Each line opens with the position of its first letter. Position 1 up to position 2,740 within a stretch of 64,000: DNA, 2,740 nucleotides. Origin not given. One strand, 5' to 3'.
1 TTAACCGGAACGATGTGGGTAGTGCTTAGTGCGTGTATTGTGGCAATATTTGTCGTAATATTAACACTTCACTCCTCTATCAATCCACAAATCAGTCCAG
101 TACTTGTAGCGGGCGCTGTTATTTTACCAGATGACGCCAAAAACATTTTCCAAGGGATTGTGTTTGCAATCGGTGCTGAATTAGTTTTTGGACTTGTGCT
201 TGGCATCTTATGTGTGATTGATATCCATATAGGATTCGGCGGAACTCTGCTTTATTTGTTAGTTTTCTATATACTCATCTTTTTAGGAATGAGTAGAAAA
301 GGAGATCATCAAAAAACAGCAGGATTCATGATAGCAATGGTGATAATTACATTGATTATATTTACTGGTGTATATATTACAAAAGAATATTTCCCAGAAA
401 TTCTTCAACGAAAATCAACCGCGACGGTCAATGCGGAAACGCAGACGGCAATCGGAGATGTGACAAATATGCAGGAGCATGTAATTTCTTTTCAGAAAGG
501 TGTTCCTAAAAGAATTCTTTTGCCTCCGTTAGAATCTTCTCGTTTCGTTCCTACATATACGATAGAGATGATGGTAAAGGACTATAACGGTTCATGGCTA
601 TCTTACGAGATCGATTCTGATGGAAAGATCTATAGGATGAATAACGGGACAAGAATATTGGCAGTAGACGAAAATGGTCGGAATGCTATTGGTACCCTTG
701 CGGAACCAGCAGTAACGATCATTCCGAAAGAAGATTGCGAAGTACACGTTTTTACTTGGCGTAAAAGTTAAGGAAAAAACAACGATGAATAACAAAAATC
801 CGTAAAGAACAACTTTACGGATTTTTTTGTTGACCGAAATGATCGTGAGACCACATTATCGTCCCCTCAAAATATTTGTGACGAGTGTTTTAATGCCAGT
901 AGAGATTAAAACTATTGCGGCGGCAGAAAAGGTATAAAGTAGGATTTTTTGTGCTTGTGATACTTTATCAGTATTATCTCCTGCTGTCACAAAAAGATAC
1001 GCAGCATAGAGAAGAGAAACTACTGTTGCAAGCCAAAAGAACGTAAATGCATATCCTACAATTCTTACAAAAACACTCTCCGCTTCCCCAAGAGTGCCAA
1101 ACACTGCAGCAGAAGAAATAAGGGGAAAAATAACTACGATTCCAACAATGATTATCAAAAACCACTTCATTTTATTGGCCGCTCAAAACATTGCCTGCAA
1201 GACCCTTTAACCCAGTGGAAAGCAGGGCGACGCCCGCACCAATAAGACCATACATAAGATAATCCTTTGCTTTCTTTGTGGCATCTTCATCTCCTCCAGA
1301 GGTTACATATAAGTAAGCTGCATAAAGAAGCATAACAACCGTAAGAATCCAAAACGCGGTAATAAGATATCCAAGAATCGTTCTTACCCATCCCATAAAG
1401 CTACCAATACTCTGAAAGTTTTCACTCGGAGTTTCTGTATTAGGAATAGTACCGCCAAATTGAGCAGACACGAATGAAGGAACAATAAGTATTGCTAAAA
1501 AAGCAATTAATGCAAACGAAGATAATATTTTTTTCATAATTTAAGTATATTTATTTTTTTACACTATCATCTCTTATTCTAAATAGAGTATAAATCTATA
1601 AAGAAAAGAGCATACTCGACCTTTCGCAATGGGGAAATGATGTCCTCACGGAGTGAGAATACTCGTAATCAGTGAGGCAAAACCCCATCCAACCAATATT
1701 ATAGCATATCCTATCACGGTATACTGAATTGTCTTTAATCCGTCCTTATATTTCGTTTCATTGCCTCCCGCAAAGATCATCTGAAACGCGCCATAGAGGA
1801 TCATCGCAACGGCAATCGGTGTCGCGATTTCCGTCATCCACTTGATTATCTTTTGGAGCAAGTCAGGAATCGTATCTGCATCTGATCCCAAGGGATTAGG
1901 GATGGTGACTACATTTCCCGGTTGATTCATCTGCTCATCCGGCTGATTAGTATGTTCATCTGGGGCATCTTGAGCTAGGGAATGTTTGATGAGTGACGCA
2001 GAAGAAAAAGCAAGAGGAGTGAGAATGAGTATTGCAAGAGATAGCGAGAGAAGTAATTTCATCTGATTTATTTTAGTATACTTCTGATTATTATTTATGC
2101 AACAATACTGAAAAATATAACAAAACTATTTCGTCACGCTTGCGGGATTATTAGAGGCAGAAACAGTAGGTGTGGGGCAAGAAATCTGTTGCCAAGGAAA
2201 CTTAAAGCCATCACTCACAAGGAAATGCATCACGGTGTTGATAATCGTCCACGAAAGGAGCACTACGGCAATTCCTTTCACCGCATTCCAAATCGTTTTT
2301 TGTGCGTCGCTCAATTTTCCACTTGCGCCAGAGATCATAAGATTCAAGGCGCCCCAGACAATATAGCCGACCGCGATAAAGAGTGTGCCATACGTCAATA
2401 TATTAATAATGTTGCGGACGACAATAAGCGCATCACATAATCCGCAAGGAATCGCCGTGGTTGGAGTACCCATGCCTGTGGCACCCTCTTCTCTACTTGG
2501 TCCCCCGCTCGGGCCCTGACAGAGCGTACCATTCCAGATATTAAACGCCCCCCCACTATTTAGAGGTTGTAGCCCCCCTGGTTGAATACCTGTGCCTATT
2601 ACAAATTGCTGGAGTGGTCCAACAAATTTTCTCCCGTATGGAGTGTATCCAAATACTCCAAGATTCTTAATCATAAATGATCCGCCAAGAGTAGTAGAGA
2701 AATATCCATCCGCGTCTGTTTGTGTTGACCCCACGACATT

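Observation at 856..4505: Five-gene minus-strand operon: solute-binding protein, beta-sandwich/pilin-anchor fusion and three paralogous TrbC/VirB2-like pilins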

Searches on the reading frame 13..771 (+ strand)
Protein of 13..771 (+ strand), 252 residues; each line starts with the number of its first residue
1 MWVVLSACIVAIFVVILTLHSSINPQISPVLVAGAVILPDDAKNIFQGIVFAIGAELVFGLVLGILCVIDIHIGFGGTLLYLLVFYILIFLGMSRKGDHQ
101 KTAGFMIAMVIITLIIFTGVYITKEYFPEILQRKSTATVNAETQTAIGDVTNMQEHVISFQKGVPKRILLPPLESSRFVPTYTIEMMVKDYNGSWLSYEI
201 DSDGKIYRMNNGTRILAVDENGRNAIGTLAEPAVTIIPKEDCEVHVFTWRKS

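Call 3: search_protein_families(library=pfam, proteins=[window:13-771:+], max_evalue=1)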
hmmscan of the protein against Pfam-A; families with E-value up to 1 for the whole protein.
window:13-771:+ (252 aa): 6 families
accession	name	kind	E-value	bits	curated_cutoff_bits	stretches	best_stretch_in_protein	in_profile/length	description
PF06979.18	TMEM70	-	0.00035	21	22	1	94-157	46-110/157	TMEM70/TMEM186/TMEM223 protein family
PF13347.12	MFS_2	-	0.019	14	27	1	75-155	145-222/427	MFS/sugar transport protein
PF23017.2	WIV_2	-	0.19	12.2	27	1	184-216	29-63/89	Tospovirus NSs-like, WIV_2 domain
PF01061.29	ABC2_membrane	-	0.27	11.2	26.9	1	37-132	100-191/211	ABC-2 type transporter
PF06664.17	WLS-like_TM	-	0.6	9.8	28.3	0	71-124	74-128/247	Wntless-like, transmembrane domain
PF04341.17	DUF485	-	0.7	10.3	28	1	100-140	11-51/88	Protein of unknown function, DUF485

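Call 4: search_protein_families(library=ncbifam, proteins=[window:13-771:+], max_evalue=1)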
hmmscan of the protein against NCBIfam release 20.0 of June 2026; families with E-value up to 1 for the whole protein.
window:13-771:+ (252 aa): 0 families

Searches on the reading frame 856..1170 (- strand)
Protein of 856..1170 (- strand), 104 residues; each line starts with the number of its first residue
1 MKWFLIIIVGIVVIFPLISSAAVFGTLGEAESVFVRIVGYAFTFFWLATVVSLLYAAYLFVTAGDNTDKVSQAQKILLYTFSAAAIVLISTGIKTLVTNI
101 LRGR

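Call 3: search_protein_families(library=pfam, proteins=[window:856-1170:-], max_evalue=1)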
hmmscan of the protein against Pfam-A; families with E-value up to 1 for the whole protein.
window:856-1170:- (104 aa): 2 families
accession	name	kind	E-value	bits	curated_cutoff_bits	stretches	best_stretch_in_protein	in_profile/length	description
PF04893.22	Yip1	-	0.0074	16.6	28.6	1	4-96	66-147/173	Yip1 domain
PF13664.11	DUF4149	-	0.1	13.3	24.6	1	5-97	3-88/102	Domain of unknown function (DUF4149)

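Call 4: search_protein_families(library=ncbifam, proteins=[window:856-1170:-], max_evalue=1)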
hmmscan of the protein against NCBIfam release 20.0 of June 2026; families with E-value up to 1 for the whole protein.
window:856-1170:- (104 aa): 1 family
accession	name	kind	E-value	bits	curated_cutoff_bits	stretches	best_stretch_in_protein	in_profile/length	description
NF050121.1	bc1_QcrA_actin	exception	0.51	9.8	275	1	35-99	22-84/319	cytochrome bc1 complex Rieske iron-sulfur subunit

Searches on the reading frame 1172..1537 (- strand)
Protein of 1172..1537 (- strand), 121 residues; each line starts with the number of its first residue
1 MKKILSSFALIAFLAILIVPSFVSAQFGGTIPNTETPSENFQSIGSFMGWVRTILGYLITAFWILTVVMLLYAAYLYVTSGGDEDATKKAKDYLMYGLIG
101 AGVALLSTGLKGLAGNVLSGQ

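Call 3: search_protein_families(library=pfam, proteins=[window:1172-1537:-], max_evalue=1)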
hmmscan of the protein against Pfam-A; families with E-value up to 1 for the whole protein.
window:1172-1537:- (121 aa): 6 families
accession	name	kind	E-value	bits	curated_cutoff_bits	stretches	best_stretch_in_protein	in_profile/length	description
PF18895.5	T4SS_pilin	-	1.7e-05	25.2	26.6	1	52-110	6-67/71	Type IV secretion system pilin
PF00335.26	Tetraspanin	-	0.0029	17.8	32.1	1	52-115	2-67/225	Tetraspanin family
PF19607.4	DUF6112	-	0.014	15.7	25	1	40-102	6-74/88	Family of unknown function (DUF6112)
PF02656.20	DUF202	-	0.047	14.6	23.4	1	47-110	10-59/68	Domain of unknown function (DUF202)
PF14802.11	TMEM192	-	0.16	11.5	25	1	6-73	26-80/236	TMEM192 family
PF09531.15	Ndc1_Nup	-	0.34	10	29.8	1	9-89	45-128/607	Nucleoporin protein Ndc1-Nup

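Call 4: search_protein_families(library=ncbifam, proteins=[window:1172-1537:-], max_evalue=1)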
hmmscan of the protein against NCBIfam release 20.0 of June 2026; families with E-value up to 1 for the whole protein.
window:1172-1537:- (121 aa): 4 families
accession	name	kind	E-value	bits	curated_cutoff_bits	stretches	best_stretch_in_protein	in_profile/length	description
NF045849.1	ICE_MMCAP2_0565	equivalog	0.00011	21.7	40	1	46-110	8-72/80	Mbov_0395 family pilin-like conjugal transfer protein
NF009305.0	PRK12662.1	equivalog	0.025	13.4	700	1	35-110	103-182/492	putative monovalent cation/H+ antiporter subunit D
NF005142.0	PRK06591.1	equivalog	0.033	13.4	460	1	62-110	140-187/432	putative monovalent cation/H+ antiporter subunit D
NF052423.1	lpg1689_fam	equivalog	0.12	11.8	150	1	26-119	43-137/184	lpg1689 family Dot/Icm T4SS effector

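Call 15: find_encoding_contigs(protein=window:1172-1537:-, flank=10000, max_places=6)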
Protein window:1172-1537:- (121 aa): 5 contigs read that carry it; 2 places shown.
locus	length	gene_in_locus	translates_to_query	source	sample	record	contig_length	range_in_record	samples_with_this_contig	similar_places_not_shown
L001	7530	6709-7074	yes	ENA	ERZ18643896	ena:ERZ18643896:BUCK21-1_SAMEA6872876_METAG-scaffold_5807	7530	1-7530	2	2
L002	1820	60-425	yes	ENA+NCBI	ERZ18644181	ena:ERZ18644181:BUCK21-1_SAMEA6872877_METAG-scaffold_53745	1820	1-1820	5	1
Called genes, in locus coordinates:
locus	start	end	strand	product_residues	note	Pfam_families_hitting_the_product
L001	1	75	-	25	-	?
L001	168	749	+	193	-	PF13483:Lactamase_B_3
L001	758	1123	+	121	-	-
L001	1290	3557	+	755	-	PF00521:DNA_topoisoIV, PF03989:DNA_gyraseA_C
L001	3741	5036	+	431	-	PF01547:SBP_bac_1, PF13416:SBP_bac_8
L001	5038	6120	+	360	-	PF13620:CarboxypepD_reg, PF13715:CarbopepD_reg_2 (faint)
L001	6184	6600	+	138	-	PF04956:TrbC (weak), PF18895:T4SS_pilin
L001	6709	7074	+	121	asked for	-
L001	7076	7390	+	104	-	-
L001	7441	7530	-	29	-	?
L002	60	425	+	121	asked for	-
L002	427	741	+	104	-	-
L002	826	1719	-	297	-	-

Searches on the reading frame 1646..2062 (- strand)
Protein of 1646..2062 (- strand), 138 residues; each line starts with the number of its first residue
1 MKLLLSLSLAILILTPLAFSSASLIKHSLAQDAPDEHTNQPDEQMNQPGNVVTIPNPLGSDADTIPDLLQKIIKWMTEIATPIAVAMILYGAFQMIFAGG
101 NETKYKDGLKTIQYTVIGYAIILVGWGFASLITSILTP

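Call 3: search_protein_families(library=pfam, proteins=[window:1646-2062:-], max_evalue=1)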
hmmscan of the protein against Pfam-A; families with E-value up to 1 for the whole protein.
window:1646-2062:- (138 aa): 4 families
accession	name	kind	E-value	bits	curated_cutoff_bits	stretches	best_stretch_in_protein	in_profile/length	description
PF18895.5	T4SS_pilin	-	7.9e-13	48.7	26.6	1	62-132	2-71/71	Type IV secretion system pilin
PF04956.18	TrbC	-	5.7e-06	26.9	27.9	1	63-130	35-96/98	TrbC/VIRB2 pilin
PF07843.16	DUF1634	-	0.16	12.5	27.5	0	78-114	6-45/102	Protein of unknown function (DUF1634)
PF15649.12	Tox-REase-7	-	0.26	12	25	1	49-79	14-44/84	Restriction endonuclease fold toxin 7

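Call 4: search_protein_families(library=ncbifam, proteins=[window:1646-2062:-], max_evalue=1)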
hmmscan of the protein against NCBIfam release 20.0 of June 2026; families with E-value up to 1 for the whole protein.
window:1646-2062:- (138 aa): 2 families
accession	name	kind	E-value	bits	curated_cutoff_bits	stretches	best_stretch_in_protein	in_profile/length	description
NF045849.1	ICE_MMCAP2_0565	equivalog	8.3e-05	22.2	40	1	62-135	6-79/80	Mbov_0395 family pilin-like conjugal transfer protein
NF041554.1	SA1362_fam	subfamily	0.14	12.4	42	1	68-106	20-62/70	SA1362 family protein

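Call 82: search_dna_similar(query=window:1646-2062:-, collection=plasmids, mode=protein, max_evalue=1, max_rows=15)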
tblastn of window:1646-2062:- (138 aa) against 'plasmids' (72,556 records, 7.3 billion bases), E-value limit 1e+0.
Records with a match: 2; places in all: 2; records where one place covers at least 80% of the query: 0.
Best place of each record, by identity: <60% 2.
By first word of the organism name: Bernardetia 1; Mesomycoplasma 1.
By predicted mobility (MOB-suite, as given by PLSDB): non-mobilizable 2.
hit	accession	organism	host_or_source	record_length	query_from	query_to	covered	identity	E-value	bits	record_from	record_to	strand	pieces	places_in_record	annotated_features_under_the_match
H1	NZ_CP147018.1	Bernardetia sp. Wsw4-3y2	Red alga,Red algae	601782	65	136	52%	31.9%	3e-1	38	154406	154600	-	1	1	RDD family protein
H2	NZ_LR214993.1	Mesomycoplasma hyopneumoniae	Pig,lung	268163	58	130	53%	30.3%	3e-1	37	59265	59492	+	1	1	Mbov_0395 family pilin-like conjugal transfer protein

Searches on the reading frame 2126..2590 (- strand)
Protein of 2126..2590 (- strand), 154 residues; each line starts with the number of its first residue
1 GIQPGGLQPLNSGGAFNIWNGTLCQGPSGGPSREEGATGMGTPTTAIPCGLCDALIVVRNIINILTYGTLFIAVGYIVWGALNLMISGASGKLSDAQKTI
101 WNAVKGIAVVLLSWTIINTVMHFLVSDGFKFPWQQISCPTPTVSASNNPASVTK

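Call 45: find_homologous_proteins(query=window:2126-2590:-, max_evalue=0.001)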
Query window:2126-2590:-: 28 candidates shared short words with the query, none scored E <= 0.001.

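Call 65: search_solved_structures(query=A2, max_evalue=10, show_alignments=2)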
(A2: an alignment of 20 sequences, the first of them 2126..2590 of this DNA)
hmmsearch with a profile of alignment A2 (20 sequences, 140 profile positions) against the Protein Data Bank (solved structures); distinct sequences matched with E-value up to 10: 3.
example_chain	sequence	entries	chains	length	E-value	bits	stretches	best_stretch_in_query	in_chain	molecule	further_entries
6wvg_A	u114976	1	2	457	0.057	16.7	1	70-129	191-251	Green fluorescent protein, Leukocyte surface antigen CD53 chimera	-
1h2s_B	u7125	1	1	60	3.6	10.8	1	66-114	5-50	SENSORY RHODOPSIN II TRANSDUCER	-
7zcm_B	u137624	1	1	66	4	10.7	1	66-114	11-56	Sensory rhodopsin II transducer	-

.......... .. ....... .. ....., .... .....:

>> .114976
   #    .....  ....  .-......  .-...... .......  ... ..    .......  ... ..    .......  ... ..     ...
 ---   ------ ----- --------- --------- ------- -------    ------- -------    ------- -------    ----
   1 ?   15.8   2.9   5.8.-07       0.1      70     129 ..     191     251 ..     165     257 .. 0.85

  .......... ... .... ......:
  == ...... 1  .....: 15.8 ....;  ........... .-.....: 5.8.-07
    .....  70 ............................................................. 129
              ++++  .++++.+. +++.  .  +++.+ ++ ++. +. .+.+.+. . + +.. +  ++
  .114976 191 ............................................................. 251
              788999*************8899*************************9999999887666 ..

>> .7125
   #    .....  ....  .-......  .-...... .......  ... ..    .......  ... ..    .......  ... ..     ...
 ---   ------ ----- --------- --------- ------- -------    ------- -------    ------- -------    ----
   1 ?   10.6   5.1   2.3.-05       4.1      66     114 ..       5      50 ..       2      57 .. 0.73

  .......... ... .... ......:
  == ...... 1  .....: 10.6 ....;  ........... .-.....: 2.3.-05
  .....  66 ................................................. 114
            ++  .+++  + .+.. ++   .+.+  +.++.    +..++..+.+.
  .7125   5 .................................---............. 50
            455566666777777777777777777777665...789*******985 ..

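Call 79: search_protein_families(library=ncbifam, alignment_id=A2, max_evalue=0.01)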
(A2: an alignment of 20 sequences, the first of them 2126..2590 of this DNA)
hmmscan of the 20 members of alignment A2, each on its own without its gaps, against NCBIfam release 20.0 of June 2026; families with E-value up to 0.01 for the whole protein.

A. member 1, window:2126-2590:- (154 aa): 0 families

B. families by the number of members that match (of 20 scanned): 6 families
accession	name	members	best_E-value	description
NF045849.1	ICE_MMCAP2_0565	13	2.5e-06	Mbov_0395 family pilin-like conjugal transfer protein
NF047765.1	LIC_13387_fam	2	0.00022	LIC_13387 family protein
NF045848.1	MMCAP2_0566_fam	1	0.00079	MMCAP2_0566 family conjugal transfer protein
NF007133.0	PRK09579.1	1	0.0054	multidrug efflux RND transporter permease subunit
NF005621.0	PRK07375.1-6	1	0.0073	putative monovalent cation/H+ antiporter subunit C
NF007886.0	PRK10591.1-5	1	0.0087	hypothetical protein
